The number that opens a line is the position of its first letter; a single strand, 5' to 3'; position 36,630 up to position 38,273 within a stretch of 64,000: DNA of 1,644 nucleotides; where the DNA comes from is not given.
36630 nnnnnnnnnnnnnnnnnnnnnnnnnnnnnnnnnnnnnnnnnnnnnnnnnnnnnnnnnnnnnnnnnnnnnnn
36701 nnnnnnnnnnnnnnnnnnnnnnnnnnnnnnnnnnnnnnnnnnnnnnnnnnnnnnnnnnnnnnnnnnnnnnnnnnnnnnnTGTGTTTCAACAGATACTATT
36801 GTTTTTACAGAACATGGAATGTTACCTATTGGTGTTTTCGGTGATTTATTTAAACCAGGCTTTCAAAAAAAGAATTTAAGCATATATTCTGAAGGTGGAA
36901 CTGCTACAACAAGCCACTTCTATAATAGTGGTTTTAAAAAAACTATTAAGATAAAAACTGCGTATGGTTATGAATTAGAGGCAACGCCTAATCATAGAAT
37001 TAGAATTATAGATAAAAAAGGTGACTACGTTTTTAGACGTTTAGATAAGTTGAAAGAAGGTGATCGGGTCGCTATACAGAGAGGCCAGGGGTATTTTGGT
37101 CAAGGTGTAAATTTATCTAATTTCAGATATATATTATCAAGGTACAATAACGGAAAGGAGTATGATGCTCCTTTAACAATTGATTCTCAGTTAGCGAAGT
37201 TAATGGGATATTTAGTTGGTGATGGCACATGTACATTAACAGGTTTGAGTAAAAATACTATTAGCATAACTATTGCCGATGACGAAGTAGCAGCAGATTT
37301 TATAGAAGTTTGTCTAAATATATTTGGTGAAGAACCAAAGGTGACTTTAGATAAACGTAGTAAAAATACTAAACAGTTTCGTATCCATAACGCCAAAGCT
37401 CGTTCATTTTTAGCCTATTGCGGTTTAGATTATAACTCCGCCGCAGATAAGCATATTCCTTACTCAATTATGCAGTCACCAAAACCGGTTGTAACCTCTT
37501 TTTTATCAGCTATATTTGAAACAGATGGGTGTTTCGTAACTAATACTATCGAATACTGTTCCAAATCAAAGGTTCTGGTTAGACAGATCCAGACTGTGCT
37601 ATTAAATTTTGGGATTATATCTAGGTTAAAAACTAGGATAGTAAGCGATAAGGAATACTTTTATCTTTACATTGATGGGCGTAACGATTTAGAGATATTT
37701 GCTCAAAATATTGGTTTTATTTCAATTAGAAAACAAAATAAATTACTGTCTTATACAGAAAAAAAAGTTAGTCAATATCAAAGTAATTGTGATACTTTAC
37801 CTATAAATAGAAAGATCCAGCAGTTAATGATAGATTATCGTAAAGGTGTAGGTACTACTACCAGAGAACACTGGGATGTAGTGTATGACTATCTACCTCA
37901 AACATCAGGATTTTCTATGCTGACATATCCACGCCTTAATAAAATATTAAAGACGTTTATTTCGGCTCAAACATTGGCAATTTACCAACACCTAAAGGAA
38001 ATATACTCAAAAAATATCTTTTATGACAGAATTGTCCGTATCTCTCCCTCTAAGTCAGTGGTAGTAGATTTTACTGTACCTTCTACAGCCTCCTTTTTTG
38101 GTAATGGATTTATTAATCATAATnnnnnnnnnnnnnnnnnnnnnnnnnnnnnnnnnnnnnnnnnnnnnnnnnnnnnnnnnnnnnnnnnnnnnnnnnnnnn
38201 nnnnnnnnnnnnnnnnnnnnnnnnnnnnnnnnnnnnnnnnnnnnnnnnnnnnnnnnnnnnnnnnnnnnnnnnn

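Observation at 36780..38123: RecA interrupted in its P-loop by a 448-aa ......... intein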

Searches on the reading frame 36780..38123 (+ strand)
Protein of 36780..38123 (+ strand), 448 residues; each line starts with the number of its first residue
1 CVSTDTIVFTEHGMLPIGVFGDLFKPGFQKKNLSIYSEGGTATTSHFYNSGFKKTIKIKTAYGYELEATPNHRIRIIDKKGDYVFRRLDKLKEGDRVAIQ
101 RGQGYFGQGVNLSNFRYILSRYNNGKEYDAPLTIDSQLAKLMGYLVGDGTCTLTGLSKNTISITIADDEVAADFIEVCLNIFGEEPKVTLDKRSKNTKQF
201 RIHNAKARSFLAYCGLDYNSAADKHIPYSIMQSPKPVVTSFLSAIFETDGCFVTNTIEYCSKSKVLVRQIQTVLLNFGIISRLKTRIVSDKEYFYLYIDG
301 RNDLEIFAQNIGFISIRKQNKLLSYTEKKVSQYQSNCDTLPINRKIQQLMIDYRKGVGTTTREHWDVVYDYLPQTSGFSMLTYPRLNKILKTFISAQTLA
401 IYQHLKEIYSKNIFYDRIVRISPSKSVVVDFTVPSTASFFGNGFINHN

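Call 4: search_protein_families(library=pfam, proteins=[window:36780-38123:+], max_evalue=0.01)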
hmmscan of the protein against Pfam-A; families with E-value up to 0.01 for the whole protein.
window:36780-38123:+ (448 aa): 2 families
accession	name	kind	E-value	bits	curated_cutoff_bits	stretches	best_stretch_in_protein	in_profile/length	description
PF14528.11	LAGLIDADG_3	-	4.4e-19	69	22.5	1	238-312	3-82/82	LAGLIDADG-like domain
PF14890.11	Intein_splicing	-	1.4e-14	54.6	35.8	1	26-448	19-155/155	Intein splicing domain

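Call 5: search_protein_families(library=ncbifam, proteins=[window:36780-38123:+], max_evalue=0.01)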
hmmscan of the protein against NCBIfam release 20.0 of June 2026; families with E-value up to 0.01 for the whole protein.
window:36780-38123:+ (448 aa): 13 families
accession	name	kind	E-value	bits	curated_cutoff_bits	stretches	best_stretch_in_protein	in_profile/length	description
NF005852.0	PRK07773.1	equivalog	3.8e-27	95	780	2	135-448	506-826/886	replicative DNA helicase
NF038098.1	GyrA_w_intein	exception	8.6e-23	80.2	1850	1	32-448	150-537/1232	intein-containing DNA gyrase subunit A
NF003157.0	PRK04132.1-2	equivalog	2.9e-22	78.5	1103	1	47-345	105-371/864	replication factor C small subunit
NF003159.0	PRK04132.1-4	equivalog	1.5e-19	69.5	999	2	133-348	175-363/852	replication factor C small subunit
NF011287.0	PRK14698.1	equivalog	4e-17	61.5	1238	1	44-307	301-557/1017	V-type ATP synthase subunit A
NF011418.0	PRK14845.1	equivalog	1.4e-16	59.5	756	1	54-393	92-369/1049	translation initiation factor IF-2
NF045703.1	rSAM_Tes_intein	exception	2.5e-16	58.7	1700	1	116-301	349-535/1040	tetraether lipid synthase Tes, intein-containing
NF006207.0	PRK08332.1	equivalog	4e-14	50.9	2400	1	45-301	938-1160/1684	vitamin B12-dependent ribonucleotide reductase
TIGR01445.1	intein_Nterm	domain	1.1e-08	36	24.5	1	1-75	1-82/83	intein N-terminal splicing region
NF011303.0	PRK14715.1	equivalog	2.1e-07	28.4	1585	1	138-282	1120-1261/1627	DNA-directed DNA polymerase II large subunit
NF007072.0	PRK09519.1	equivalog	2.8e-05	22.7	1024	1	46-284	298-513/790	intein-containing recombinase RecA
NF038162.1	RtcB_rel_intein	exception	6e-05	21.2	1150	1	1-250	95-366/961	intein-containing RtcB family protein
NF003158.0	PRK04132.1-3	equivalog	0.0027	14.8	1750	0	48-100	118-170/1437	replication factor C small subunit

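Call 8: find_homologous_proteins(query=window:36780-38123:+, max_evalue=0.00001)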
Query window:36780-38123:+ (448 aa): 19 proteins with E <= 0.00001 among 5024 candidates.
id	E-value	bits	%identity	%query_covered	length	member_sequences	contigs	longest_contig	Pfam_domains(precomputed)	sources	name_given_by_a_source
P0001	1.5e-187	642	63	99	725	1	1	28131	PF08423.18,PF14528.12,PF00154.28,PF21096.3,PF27531.1,PF14890.12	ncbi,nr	ncbi:MAG: recombinase RecA [Candidatus Daviesbacteria bacterium]|nr:recombinase RecA [Candidatus Dav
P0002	6.3e-170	584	59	100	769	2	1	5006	PF08423.18,PF14528.12,PF00154.28,PF21096.3,PF27531.1,PF14890.12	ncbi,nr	ncbi:recombinase RecA [Candidatus Daviesbacteria bacterium]|nr:recombinase RecA [Candidatus Daviesba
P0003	1.0e-148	514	52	100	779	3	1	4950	PF14528.12,PF00154.28,PF21096.3,PF14890.12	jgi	-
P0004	3.7e-145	502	53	100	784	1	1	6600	PF14528.12,PF00154.28,PF21096.3,PF14890.12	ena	-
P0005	1.8e-143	497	52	100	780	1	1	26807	PF08423.18,PF14528.12,PF00154.28,PF21096.3,PF14890.12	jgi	-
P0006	6.3e-138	478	50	100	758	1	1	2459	PF08423.18,PF14528.12,PF00154.28,PF21096.3,PF14890.12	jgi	jgi:recombination protein RecA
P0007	1.1e-137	478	50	100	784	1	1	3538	PF14528.12,PF00154.28,PF21096.3,PF14890.12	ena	-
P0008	6.4e-136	472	50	97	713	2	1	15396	PF14528.12,PF00154.28,PF21096.3,PF14890.12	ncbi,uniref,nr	ncbi:MAG: recombinase RecA [Candidatus Taylorbacteria bacterium CG11_big_fil_rev_8_21_14_0_20_46_11]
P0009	9.1e-132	458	49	100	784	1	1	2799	PF08423.18,PF14528.12,PF00154.28,PF21096.3,PF27531.1,PF14890.12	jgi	jgi:recombination protein RecA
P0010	4.2e-75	271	36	100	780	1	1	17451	PF05491.20,PF17864.8,PF14528.12,PF00004.36,PF05496.19,PF14890.12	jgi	-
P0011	5.6e-69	251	37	100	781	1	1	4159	PF05491.20,PF17864.8,PF14528.12,PF00004.36,PF05496.19,PF14890.12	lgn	-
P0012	1.2e-55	207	30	100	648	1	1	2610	PF14528.12,PF14890.12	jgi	-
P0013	1.2e-54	204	33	100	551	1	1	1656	PF14528.12,PF14890.12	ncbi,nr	ncbi:MAG: hypothetical protein KAS04_00085, partial [Candidatus Aenigmarchaeota archaeon]|nr:hypothe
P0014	6.8e-46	175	30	100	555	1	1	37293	PF14528.12,PF14890.12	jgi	jgi:intein/homing endonuclease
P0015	2.3e-41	160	30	100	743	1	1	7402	PF14528.12,PF02772.22,PF02773.22,PF14890.12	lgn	-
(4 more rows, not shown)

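Call 21: find_related_loci(query=window:36780-38123:+, collection=genome_contigs, flank=3000)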
Query window:36780-38123:+ (448 aa) in genome_contigs; peptide patterns used: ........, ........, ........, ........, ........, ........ (x = any residue, [..] = any of these).
115 stretches matched a pattern; 1 encode a relative of the query (tblastn E <= 1e-3); 1 distinct loci.
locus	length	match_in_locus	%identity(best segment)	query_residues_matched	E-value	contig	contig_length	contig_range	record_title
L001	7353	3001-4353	64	1-448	0e+0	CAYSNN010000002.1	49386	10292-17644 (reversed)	MAG TPA_asm: uncultured Gammaproteobacteria bacterium isolate binchicken_co251_42 genome assembly, contig: NODE_978_leng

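Call 26: search_protein_representatives(protein=window:36780-38123:+)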
Query: 448 residues. Proteins with E-value up to 0.001 (for the whole library): 7651; up to 1e-10: 3664; up to 1e-30: 542. The best 150 are listed.
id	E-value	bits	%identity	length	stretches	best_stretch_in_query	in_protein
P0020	4.4e-81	289.3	31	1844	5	1-448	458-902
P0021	9.3e-80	285.0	34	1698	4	129-448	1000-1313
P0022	1.4e-79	284.4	31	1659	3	8-448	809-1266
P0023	6.4e-79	282.2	28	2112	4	1-323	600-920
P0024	2.6e-72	260.4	39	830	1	1-448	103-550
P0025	1.7e-71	257.8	31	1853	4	1-283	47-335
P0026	6.8e-69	249.2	31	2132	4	7-448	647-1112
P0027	1.3e-68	248.2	29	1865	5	1-448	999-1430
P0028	3.4e-64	233.7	34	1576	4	1-448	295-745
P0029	1.0e-63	232.1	34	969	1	1-448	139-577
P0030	4.5e-63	230.0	30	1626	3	1-448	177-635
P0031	1.3e-62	228.5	32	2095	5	1-334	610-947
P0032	2.1e-62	227.8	37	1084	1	1-448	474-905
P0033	2.4e-62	227.6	32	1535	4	1-340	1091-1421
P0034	2.4e-62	227.6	35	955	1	1-448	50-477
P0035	5.3e-62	226.5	38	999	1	1-448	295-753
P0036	6.1e-62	226.3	39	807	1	1-448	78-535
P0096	2.1e-48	181.6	36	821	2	8-344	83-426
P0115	3.5e-46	174.3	33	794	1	1-448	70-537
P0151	1.3e-43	165.9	35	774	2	1-285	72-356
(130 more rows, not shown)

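Call 37: predict_structure(alignment_id=A1)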
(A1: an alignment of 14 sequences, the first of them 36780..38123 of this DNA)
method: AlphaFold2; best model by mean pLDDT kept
length: 448 residues; sequences in the alignment: 14
mean_pLDDT: 91.6   pTM: 0.91
mean pLDDT of the five models: 91.6, 90.6, 90.3, 90.0, 88.8
residues with pLDDT >= 90: 350; 70-90: 79; 50-70: 14; < 50: 5
segments of 3 or more residues with pLDDT < 50: 331-335
pLDDT, mean of each block of 10 residues (from residue 1): 95 95 94 91 94 97 97 94 94 96 93 89 78 97 92 71 91 96 92 83 91 90 94 98 96 93 96 96 94 95 94 95 83 60 93 94 93 84 91 95 93 94 97 90 93
secondary structure, 60 per line:
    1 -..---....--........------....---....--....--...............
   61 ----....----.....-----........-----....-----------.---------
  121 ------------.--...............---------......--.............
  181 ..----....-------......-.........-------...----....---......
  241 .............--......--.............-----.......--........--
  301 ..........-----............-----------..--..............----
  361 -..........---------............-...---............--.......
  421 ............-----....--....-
elements in order: E7-10 E13-16 H17-20 E27-30 E34-37 E40-43 E46-60 E65-68 E73-77 E83-87 E96-99 H136-148 E160-165 H168-182 E187-190 E198-203 H205-213 H228-231 H235-249 E250-253 E256-261 H264-276 E282-288 E291-298 H301-310 H316-327 H343-356 H362-371 H383-392 H400-411 E414-432 E438-441 E444-447

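Call 40: fold_search(model_id=the predicted structure, library=pdb)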
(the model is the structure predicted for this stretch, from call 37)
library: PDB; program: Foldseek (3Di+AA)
matches with E <= 10: 836; with E <= 0.001: 100
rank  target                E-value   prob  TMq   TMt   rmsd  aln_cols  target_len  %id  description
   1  7qss                  5.9e-29  1.00  0.72  0.75   5.4       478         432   21  Crystal structure of homing endonuclease-associated TliVMA intein (C1A) (released 2022-03-30)
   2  7qsu                  5.4e-26  1.00  0.62  0.75   8.3       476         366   19  Crystal structure of homing endonuclease-associated TliVMA intein (C1A, d333-339) (released 2022-03-30)
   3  1dq3                  3.4e-22  1.00  0.60  0.59   9.3       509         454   16  CRYSTAL STRUCTURE OF AN ARCHAEAL INTEIN-ENCODED HOMING ENDONUCLEASE PI-PFUI (released 2000-07-05)
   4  7qst                  4.9e-20  1.00  0.59  0.71   6.1       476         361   17  Crystal structure of homing endonuclease-associated PhoVMA intein (C1A) (released 2022-03-30)
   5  2cw7                  8.4e-19  1.00  0.63  0.53   8.9       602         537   15  Crystal structure of intein homing endonuclease II (released 2006-04-18)
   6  1vde_B                1.7e-10  1.00  0.48  0.50  10.1       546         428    9  PI-SCEI, A HOMING ENDONUCLEASE WITH PROTEIN SPLICING ACTIVITY (released 1998-04-08)
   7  1ef0_A                1.7e-10  1.00  0.42  0.44  14.3       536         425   10  CRYSTAL STRUCTURE OF PI-SCEI MINIPRECURSOR (released 2000-06-07)
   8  1jva_B                2.4e-09  1.00  0.48  0.50  10.5       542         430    9  CRYSTAL STRUCTURE OF THE VMA1-DERIVED ENDONUCLEASE BEARING THE N AND C EXTEIN PROPEPTIDES (released 2002-08-29)
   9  1um2_B                2.8e-09  1.00  0.48  0.51  10.0       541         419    9  Crystal Structure of the Vma1-Derived Endonuclease with the Ligated Extein Segment (released 2004-09-22)
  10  1vde_A                5.5e-09  1.00  0.47  0.48  17.6       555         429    9  PI-SCEI, A HOMING ENDONUCLEASE WITH PROTEIN SPLICING ACTIVITY (released 1998-04-08)
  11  1um2_A                1.4e-08  1.00  0.47  0.49  10.2       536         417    9  Crystal Structure of the Vma1-Derived Endonuclease with the Ligated Extein Segment (released 2004-09-22)
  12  1jva_A                2.8e-08  1.00  0.48  0.50  10.0       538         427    9  CRYSTAL STRUCTURE OF THE VMA1-DERIVED ENDONUCLEASE BEARING THE N AND C EXTEIN PROPEPTIDES (released 2002-08-29)
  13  1lws_A                2.9e-08  1.00  0.44  0.46  11.9       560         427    9  Crystal structure of the intein homing endonuclease PI-SceI bound to its recognition sequence (released 2002-09-27)
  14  1dfa                  8.1e-08  1.00  0.46  0.50  10.7       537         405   10  CRYSTAL STRUCTURE OF PI-SCEI IN C2 SPACE GROUP (released 1999-12-08)
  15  1lwt_A                9.0e-08  1.00  0.43  0.43  13.2       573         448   10  Crystal structure of the intein homing endonuclease PI-SceI bound to its substrate DNA (Ca2+ free) (released 2002-09-27)
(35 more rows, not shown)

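Call 42: search_dna_similar(query=window:36780-38123:+, collection=phages, mode=protein, max_rows=15)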
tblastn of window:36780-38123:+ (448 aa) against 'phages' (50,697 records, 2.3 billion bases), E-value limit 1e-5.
Records with a match: 90; places in all: 91; records where one place covers at least 80% of the query: 76.
Best place of each record, by identity: <60% 90.
By first word of the organism name: Staphylococcus 29; Bacillus 24; Enterococcus 11; Listeria 8; Pectobacterium 4; Escherichia 2; uncultured 2; Xanthomonas 2; Vibrio 2; Psychrobacillus 1; and 5 more.
By host as written in the record: - 12; Listeria monocytogenes 6; Staphylococcus sp. 5; Staphylococcus epidermidis 5; Staphylococcus epidermidis F12 4; Bacillus pumilus GR8 4; Enterococcus faecium 3; Bacillus subtilis KACC 17797 3; and 36 more.
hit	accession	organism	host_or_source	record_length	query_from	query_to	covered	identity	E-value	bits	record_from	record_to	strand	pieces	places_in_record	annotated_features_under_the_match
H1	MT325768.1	Psychrobacillus phage Perkons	Psychrobacillus psychrodurans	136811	1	448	100%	31.9%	7e-48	182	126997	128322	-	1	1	terminase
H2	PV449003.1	Bacillus phage vB_BceH_LBC2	Bacillus cereus NCCP 14796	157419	1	448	100%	28.2%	3e-38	154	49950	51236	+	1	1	DNA helicase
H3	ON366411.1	Bacillus phage vB_BceH_LY2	Bacillus cereus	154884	1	448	100%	28.0%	6e-38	153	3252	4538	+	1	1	ATP-dependent helicase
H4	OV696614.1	Escherichia phage Cyrano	-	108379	1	448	100%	26.8%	5e-34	141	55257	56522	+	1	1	RecA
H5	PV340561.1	Escherichia phage PhiR41_1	Escherichia coli str. K-12 substr. ...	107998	1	448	100%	26.8%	3e-33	139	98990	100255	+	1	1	hypothetical protein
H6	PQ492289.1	Klebsiella phage vB_KpnS_p4727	Klebsiella pneumoniae 4727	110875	1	448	100%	26.6%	2e-32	136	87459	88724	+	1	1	record has no annotation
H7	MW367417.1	Pectobacterium phage PcCB7V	Pectobacterium sp. 7V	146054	1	448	100%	25.3%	2e-20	100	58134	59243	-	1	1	ATP-dependent DNA helicase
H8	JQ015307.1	Pectobacterium phage phiTE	Pectobacterium atrosepticum SCRI1043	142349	1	448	100%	25.3%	2e-20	100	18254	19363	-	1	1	hypothetical protein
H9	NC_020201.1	Pectobacterium phage phiTE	Pectobacterium atrosepticum SCRI1043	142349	1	448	100%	25.3%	2e-20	100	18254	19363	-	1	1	helicase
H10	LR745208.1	uncultured phage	metagenomic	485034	1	448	100%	24.8%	3e-21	103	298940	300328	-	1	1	record has no annotation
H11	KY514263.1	Pectobacterium phage vB_PatM_CB7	Pectobacterium atrosepticum DSM 30186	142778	1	448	100%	24.4%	9e-20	99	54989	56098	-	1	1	putative helicase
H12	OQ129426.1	Staphylococcus phage vB_SauM_JDF86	Staphylococcus aureus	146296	1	448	100%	24.1%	7e-20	99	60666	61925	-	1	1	hypothetical protein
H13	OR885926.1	Staphylococcus phage 184DA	Staphylococcus sp.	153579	1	448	100%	23.9%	2e-20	100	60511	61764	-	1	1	DNA helicase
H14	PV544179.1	Enterococcus phage Riverwalk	Enterococcus faecalis ATCC 29212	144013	1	448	100%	23.8%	3e-17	91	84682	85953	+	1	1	DNA helicase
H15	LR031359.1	Enterococcus phage 156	-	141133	1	448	100%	23.8%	3e-17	91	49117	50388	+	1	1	DNA helicase, phage-associated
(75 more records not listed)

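Call 43: search_dna_similar(query=window:36780-38123:+, collection=plasmids, mode=protein, max_rows=15)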
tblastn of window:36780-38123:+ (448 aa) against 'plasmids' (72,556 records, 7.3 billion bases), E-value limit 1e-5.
Records with a match: 245; places in all: 245; records where one place covers at least 80% of the query: 238.
Best place of each record, by identity: <60% 245.
By first word of the organism name: Escherichia 118; Klebsiella 71; Enterobacter 41; Citrobacter 6; Shigella 2; Cronobacter 2; uncultured 1; Salmonella 1; Kluyvera 1; Nocardia 1; and 1 more.
By predicted mobility (MOB-suite, as given by PLSDB): non-mobilizable 232; conjugative 9; mobilizable 4.
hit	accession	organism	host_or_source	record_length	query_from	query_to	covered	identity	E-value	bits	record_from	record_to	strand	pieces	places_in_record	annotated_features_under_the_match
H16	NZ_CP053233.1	Escherichia coli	Homo sapiens,whole organism,rectal swab ...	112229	1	448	100%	27.0%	5e-34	142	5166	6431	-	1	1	LAGLIDADG family homing endonuclease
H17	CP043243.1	Escherichia albertii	White-Breasted Nuthatch,genomic ...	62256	1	448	100%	26.8%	2e-34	144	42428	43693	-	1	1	none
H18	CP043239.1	Escherichia albertii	Oregon Junco,genomic DNA,cloacal swab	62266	1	448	100%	26.8%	2e-34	144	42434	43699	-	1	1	none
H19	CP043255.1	Escherichia albertii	Oregon Junco,genomic DNA,cloacal swab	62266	1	448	100%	26.8%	2e-34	144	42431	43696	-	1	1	none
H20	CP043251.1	Escherichia albertii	Oregon Junco,genomic DNA,cloacal swab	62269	1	448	100%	26.8%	2e-34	144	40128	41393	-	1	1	none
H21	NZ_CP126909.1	Escherichia albertii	-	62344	1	448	100%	26.8%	2e-34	144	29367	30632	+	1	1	none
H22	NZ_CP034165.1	Escherichia albertii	-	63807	1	448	100%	26.8%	2e-34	144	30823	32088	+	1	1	none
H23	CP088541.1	Escherichia coli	Homo sapiens,blood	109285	1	448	100%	26.8%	3e-34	143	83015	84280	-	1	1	recombinase RecA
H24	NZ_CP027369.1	Escherichia coli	Homo sapiens,stool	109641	1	448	100%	26.8%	3e-34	143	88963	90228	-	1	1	LAGLIDADG family homing endonuclease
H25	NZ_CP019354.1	Escherichia coli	Homo sapiens,Wound secretion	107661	1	448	100%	26.8%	3e-34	143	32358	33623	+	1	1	LAGLIDADG family homing endonuclease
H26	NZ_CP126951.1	Escherichia coli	Gallus gallus,liver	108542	1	448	100%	26.8%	4e-34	143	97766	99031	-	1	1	LAGLIDADG family homing endonuclease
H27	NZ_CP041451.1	Escherichia coli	Pork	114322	1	448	100%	26.8%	4e-34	143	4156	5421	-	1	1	LAGLIDADG family homing endonuclease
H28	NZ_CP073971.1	Escherichia coli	Poultry,pure culture,Cloacal sample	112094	1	448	100%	26.8%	5e-34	142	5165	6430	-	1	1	LAGLIDADG family homing endonuclease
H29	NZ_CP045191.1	Escherichia coli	pig manure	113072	1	448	100%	26.8%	6e-34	142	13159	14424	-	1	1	LAGLIDADG family homing endonuclease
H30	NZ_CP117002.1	Escherichia coli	Homo sapiens,stool sample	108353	1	448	100%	26.8%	6e-34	142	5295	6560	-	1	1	LAGLIDADG family homing endonuclease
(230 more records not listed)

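Call 44: get_annotated_region(hit=H4, flank=1500)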
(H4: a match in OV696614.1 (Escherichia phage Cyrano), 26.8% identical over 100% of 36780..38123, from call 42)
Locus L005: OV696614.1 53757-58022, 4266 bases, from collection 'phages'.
description: Escherichia phage Cyrano genome assembly, segment: complete_genome.
organism: Escherichia phage Cyrano (NCBI taxid 2904711)
taxonomy: Viruses; Duplodnaviria; Heunggongvirae; Uroviricota; Caudoviricetes
host: -; source: -; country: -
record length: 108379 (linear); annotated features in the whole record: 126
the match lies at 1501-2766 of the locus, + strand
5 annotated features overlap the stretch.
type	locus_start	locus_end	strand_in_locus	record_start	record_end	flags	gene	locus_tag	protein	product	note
CDS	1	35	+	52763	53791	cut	-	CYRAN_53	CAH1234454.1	SSB T4 gp32-like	Single-strand DNA binding protein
CDS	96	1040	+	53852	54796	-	-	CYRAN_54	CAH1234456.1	Exonuclease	-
CDS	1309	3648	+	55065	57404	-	-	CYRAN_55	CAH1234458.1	RecA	Homologous recombination protein RecA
CDS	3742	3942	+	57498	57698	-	-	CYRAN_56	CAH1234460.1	membrane protein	-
CDS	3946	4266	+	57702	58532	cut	-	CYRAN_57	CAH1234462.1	Stomatin-like integral membrane protein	-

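Call 45: get_annotated_region(hit=H1, flank=1500)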
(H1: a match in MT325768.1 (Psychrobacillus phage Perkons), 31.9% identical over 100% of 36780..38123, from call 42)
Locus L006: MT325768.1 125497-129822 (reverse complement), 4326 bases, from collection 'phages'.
description: Psychrobacillus phage Perkons, complete genome.
organism: Psychrobacillus phage Perkons (NCBI taxid 2729574)
taxonomy: Viruses; Duplodnaviria; Heunggongvirae; Uroviricota; Caudoviricetes
host: Psychrobacillus psychrodurans; source: ice-free soil sample (4-10 cm depth) collected near Rasmussen hut; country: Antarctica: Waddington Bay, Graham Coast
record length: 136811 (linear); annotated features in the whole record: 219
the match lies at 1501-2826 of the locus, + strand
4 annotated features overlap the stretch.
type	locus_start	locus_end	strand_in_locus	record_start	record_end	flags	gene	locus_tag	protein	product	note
CDS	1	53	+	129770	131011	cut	-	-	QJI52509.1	hypothetical protein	ORF212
CDS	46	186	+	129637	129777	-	-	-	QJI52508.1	hypothetical protein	ORF211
CDS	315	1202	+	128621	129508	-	-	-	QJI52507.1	hypothetical protein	ORF210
CDS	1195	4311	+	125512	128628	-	-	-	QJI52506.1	terminase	ORF209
